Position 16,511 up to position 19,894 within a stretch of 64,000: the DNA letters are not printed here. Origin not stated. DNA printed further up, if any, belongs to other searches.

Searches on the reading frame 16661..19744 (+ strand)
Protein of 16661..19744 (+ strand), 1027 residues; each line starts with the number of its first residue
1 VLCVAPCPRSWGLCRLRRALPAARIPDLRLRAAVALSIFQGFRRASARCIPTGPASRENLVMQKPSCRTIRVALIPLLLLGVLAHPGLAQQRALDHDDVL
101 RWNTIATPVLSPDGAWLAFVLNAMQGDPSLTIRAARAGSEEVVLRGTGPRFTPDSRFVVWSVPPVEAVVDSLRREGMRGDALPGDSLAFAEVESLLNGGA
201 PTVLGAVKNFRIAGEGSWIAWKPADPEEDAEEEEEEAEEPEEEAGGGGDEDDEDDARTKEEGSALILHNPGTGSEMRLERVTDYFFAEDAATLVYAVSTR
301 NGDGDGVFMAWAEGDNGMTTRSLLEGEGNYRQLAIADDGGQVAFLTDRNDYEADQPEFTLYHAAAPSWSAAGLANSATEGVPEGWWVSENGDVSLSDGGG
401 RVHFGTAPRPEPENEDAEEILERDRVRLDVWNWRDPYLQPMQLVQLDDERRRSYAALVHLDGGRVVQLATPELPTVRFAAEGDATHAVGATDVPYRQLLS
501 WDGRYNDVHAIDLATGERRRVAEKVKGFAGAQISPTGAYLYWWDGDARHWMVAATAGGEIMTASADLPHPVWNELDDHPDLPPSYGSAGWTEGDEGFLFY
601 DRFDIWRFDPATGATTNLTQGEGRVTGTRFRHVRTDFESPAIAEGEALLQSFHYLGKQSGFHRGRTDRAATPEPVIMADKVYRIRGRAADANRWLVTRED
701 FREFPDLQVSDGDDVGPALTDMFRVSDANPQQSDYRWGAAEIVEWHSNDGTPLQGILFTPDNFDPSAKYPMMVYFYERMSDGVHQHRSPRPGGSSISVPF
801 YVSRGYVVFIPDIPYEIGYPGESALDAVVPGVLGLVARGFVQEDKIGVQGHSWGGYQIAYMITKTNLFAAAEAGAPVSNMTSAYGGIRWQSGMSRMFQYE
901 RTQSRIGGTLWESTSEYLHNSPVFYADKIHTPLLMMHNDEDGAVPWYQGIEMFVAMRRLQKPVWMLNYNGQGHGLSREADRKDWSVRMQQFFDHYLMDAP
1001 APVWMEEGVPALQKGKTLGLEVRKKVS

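Call 74: search_protein_families(library=pfam, proteins=[window:16661-19744:+], max_evalue=0.001)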
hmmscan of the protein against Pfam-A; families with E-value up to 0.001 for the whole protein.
window:16661-19744:+ (1027 aa): 2 families
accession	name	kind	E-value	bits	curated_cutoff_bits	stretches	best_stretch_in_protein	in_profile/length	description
PF00326.27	Peptidase_S9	-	4.5e-24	85.6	22.6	1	825-996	45-210/213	Prolyl oligopeptidase family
PF20434.5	BD-FAE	-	0.00031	20.8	26.8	1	843-952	88-211/215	BD-FAE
